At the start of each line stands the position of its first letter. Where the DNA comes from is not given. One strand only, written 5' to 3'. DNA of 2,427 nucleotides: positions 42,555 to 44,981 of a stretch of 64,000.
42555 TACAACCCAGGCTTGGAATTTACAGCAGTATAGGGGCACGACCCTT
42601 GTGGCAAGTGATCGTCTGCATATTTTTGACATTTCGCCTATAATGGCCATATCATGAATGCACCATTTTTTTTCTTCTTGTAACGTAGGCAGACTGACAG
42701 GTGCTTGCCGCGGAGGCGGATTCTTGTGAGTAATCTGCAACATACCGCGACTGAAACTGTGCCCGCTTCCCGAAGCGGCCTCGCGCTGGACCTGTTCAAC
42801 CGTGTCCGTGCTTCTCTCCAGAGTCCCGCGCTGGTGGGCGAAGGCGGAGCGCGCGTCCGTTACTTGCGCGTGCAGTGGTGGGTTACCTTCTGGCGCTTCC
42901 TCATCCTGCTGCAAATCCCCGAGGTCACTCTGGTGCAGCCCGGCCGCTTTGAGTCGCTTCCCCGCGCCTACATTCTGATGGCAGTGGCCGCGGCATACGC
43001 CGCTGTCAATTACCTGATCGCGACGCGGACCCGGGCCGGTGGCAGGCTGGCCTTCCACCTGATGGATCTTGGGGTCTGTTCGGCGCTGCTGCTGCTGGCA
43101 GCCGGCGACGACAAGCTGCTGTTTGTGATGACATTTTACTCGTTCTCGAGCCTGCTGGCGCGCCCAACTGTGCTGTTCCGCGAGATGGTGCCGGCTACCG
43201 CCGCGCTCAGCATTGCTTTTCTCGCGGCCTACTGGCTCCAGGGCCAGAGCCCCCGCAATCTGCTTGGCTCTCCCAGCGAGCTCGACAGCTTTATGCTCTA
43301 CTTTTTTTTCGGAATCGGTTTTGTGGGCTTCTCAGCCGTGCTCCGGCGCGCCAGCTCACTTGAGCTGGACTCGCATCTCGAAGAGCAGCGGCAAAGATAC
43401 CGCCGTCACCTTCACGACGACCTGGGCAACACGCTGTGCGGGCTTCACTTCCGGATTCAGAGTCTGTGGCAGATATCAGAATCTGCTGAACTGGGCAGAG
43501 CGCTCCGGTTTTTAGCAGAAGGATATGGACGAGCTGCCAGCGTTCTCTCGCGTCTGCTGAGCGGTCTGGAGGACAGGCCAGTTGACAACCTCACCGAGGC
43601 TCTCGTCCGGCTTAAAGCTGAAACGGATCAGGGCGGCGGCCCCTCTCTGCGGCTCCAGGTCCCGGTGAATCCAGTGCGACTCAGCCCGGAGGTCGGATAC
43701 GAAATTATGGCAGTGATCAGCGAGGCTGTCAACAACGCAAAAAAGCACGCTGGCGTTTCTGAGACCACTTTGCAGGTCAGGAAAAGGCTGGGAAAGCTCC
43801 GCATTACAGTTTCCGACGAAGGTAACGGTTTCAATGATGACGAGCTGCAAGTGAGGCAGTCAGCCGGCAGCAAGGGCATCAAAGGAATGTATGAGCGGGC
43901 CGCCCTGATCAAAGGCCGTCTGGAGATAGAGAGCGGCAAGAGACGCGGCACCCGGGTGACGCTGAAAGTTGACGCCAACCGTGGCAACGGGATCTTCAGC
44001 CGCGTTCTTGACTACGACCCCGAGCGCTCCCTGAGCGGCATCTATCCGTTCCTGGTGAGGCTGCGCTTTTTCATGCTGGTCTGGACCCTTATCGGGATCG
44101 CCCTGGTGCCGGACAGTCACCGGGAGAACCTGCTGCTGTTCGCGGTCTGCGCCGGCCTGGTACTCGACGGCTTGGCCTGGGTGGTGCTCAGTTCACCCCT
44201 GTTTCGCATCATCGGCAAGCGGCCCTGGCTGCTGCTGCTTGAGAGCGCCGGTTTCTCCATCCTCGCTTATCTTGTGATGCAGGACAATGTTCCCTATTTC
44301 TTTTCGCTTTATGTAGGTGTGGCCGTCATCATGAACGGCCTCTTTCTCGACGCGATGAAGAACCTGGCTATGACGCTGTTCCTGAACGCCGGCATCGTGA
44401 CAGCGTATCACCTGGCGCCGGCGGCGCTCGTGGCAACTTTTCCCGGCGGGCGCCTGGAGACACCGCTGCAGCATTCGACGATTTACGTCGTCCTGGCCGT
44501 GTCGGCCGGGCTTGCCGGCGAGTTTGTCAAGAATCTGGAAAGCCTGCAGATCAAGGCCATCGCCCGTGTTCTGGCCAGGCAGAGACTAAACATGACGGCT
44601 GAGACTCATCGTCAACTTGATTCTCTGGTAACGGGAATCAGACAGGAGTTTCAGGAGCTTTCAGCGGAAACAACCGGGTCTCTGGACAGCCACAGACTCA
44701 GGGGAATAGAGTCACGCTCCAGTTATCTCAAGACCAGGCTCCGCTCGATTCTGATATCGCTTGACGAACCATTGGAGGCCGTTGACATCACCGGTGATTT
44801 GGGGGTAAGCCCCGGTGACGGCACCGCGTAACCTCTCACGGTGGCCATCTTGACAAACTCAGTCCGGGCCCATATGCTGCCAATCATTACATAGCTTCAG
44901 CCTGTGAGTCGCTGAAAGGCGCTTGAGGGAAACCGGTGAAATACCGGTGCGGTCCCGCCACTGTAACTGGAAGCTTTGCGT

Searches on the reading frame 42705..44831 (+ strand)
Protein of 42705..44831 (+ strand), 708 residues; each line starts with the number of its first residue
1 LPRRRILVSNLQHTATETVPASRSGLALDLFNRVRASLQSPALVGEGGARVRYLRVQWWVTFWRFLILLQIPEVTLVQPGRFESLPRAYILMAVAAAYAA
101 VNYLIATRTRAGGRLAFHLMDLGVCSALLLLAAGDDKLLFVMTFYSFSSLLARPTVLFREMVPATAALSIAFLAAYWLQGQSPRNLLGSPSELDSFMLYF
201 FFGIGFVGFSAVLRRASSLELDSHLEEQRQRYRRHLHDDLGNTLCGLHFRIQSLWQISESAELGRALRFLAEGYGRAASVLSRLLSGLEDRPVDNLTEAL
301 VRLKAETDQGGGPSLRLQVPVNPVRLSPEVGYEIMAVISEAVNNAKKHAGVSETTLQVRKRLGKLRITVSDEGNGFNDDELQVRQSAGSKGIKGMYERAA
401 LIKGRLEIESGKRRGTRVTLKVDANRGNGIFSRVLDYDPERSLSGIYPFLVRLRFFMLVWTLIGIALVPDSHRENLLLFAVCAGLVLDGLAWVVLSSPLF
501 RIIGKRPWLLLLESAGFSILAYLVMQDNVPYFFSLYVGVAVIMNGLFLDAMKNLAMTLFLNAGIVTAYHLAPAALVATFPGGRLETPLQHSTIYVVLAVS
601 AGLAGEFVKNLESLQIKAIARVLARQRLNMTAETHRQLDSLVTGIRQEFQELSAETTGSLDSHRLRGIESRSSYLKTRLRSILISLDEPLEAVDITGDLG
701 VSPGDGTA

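Call 39: search_protein_families(library=pfam, proteins=[window:42705-44831:+], max_evalue=0.00001)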
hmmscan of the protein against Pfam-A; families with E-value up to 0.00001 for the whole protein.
window:42705-44831:+ (708 aa): 1 family
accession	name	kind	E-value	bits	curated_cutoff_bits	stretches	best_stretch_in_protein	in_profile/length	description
PF02518.31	HATPase_c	-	2.6e-10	41.2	26.4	1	334-424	6-109/111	Histidine kinase-, DNA gyrase B-, and HSP90-like ATPase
